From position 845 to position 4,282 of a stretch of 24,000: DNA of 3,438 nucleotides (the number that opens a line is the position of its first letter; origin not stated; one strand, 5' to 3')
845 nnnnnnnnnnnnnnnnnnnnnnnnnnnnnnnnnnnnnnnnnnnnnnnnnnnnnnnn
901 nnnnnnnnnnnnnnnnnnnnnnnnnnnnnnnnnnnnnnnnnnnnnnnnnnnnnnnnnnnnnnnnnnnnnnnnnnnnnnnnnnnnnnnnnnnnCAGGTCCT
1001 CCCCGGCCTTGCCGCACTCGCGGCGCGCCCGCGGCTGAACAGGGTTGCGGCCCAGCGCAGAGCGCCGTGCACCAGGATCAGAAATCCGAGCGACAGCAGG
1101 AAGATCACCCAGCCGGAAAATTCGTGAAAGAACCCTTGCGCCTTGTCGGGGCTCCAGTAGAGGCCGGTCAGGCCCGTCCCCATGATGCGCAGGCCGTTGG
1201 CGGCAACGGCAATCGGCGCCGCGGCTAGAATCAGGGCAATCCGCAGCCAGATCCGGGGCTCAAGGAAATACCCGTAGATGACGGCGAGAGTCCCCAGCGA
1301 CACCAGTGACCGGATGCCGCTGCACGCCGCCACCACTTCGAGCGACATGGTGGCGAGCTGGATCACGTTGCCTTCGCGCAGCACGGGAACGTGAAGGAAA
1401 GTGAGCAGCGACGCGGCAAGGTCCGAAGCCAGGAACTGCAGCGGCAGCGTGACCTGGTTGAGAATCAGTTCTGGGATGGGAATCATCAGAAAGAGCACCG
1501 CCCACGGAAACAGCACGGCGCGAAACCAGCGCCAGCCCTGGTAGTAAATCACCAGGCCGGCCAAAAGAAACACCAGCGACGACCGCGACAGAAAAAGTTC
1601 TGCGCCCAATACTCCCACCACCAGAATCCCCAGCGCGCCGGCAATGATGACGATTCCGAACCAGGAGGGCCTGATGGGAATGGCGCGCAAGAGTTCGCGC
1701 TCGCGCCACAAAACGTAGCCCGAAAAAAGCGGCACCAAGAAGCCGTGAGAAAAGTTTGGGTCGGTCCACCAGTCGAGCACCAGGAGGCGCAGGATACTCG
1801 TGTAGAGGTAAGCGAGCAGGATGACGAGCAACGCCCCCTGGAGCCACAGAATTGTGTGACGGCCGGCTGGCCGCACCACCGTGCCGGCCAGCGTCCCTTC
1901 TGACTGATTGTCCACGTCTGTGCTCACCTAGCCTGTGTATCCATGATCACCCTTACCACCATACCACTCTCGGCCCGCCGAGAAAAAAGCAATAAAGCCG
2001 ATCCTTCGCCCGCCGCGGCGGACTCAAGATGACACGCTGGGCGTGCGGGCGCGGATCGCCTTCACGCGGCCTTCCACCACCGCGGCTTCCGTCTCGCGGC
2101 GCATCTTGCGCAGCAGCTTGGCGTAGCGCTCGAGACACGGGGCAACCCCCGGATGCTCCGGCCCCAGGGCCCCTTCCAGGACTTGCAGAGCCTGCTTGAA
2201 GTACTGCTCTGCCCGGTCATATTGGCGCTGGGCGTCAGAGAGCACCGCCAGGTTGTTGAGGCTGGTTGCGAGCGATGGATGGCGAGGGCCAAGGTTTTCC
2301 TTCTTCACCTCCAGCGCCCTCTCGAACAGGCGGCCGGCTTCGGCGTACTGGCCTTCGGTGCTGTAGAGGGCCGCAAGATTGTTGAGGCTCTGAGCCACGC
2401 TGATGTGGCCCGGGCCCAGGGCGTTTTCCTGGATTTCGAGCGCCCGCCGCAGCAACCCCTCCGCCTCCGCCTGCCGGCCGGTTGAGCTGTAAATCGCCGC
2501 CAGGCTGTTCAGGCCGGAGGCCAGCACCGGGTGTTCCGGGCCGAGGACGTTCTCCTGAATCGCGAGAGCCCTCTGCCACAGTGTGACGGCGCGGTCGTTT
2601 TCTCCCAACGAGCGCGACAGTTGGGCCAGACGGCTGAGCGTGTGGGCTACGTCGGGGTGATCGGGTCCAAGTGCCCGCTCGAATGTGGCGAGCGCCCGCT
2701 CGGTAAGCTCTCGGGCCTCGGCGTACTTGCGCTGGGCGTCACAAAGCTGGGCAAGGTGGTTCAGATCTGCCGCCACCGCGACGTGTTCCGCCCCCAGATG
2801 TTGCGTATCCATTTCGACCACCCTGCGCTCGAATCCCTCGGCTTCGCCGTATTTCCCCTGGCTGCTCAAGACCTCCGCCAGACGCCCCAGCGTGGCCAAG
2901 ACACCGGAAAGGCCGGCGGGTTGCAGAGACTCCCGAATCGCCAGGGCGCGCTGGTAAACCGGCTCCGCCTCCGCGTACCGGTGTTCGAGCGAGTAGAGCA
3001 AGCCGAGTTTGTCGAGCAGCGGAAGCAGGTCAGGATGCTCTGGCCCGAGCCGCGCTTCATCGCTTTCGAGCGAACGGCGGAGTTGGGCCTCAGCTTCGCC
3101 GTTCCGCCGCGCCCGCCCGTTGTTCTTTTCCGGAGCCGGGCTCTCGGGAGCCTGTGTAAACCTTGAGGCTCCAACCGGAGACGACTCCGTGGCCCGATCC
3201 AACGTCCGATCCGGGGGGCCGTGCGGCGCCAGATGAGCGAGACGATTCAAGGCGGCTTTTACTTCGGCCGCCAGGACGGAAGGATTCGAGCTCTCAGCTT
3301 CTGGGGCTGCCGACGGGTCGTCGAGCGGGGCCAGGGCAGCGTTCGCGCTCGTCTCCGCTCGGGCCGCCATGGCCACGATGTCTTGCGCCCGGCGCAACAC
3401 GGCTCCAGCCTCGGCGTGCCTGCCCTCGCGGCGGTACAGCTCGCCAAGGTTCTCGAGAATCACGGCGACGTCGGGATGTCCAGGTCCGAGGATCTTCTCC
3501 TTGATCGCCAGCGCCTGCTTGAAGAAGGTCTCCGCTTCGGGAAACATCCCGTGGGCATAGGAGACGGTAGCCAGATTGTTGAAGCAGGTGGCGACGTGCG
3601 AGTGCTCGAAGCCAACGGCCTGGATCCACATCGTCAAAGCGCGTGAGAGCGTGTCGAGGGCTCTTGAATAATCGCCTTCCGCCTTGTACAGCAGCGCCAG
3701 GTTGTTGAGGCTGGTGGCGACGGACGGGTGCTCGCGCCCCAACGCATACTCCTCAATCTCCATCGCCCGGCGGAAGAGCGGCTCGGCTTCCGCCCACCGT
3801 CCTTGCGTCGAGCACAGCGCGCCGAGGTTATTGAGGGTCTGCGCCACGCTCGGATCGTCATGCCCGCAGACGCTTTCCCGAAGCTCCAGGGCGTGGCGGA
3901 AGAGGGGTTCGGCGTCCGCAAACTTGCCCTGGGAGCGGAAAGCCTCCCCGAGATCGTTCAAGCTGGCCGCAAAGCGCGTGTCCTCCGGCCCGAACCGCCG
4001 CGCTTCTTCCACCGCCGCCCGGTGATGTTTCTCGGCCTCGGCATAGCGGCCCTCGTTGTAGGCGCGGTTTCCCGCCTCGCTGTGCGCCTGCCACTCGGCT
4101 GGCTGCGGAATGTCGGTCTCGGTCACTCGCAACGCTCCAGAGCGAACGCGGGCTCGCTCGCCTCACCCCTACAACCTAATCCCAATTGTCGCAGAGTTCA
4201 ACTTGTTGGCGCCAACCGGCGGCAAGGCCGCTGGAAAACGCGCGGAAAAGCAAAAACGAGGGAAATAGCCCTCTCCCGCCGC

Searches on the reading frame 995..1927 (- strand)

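Call 14: search_protein_families(library=pfam, proteins=[window:995-1927:-], max_evalue=0.01)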
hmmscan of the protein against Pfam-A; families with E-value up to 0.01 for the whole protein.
window:995-1927:- (311 aa): 1 family
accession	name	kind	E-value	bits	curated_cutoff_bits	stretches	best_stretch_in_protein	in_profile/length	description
PF09721.15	Exosortase_EpsH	-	8.2e-72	242.1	25.7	1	36-287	2-251/254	Transmembrane exosortase (Exosortase_EpsH)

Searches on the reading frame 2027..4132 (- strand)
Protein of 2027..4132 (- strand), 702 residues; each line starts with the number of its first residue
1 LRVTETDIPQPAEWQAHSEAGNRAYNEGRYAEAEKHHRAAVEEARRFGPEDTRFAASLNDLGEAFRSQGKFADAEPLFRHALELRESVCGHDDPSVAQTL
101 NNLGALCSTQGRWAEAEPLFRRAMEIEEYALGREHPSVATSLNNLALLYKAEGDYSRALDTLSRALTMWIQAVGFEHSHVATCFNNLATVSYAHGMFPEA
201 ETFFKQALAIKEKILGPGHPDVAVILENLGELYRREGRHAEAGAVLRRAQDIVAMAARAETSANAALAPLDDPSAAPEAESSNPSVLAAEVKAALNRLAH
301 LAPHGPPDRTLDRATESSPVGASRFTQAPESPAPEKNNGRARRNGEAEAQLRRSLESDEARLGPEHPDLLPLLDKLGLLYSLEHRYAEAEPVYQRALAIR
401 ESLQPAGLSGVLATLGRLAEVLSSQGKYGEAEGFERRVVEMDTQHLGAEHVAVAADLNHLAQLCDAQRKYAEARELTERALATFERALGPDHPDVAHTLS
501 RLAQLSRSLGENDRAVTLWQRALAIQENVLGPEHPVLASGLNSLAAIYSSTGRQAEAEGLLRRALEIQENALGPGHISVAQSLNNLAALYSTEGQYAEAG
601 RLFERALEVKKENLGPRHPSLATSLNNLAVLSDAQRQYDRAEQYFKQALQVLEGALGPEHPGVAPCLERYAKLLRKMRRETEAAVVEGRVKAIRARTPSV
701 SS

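Call 14: search_protein_families(library=pfam, proteins=[window:2027-4132:-], max_evalue=0.01)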
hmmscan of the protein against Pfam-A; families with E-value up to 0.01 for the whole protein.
window:2027-4132:- (702 aa): 21 families
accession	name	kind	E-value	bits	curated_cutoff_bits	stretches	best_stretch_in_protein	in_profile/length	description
PF13424.12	TPR_12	-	2.6e-119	390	30.1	10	55-126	3-74/77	Tetratricopeptide repeat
PF13374.12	TPR_10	-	2.1e-111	361.6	27.5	10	621-661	1-41/42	Tetratricopeptide repeat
PF24885.1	TPR_NPHP3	-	1.6e-98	329.3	100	7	60-167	104-211/239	Nephrocystin-3 TPR domain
PF00515.34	TPR_1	-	2.2e-51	170.1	27.8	5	580-612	1-33/34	Tetratricopeptide repeat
PF13176.12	TPR_7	-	2.5e-49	161.6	27.9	5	582-615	1-34/36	Tetratricopeptide repeat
PF07719.23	TPR_2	-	2.5e-46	152.4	27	4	580-612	1-33/34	Tetratricopeptide repeat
PF13181.12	TPR_8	-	1.5e-31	106.2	25.7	1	580-613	1-34/34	Tetratricopeptide repeat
PF13432.12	TPR_16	-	7.3e-23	81.1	32.7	3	60-123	2-57/65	Tetratricopeptide repeat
PF17874.7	TPR_MalT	-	2e-22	80.4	45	4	15-165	41-187/336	MalT-like TPR region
PF13428.12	TPR_14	-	1.5e-20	72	23.5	0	585-611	6-32/44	Tetratricopeptide repeat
PF13431.12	TPR_17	-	2.2e-19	68.5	24.4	0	580-599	13-32/34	Tetratricopeptide repeat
PF14559.12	TPR_19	-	1.7e-15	57.5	25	0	193-252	3-54/68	Tetratricopeptide repeat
PF07721.20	TPR_4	-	9.2e-10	38.6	27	0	226-248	4-26/26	Tetratricopeptide repeat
PF14938.12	SNAP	-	1.8e-08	34.7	25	1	30-206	7-180/282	Soluble NSF attachment protein, SNAP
PF12895.13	ANAPC3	-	1.2e-07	32.3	27.2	0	384-478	3-80/82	Anaphase-promoting complex, cyclosome, subunit 3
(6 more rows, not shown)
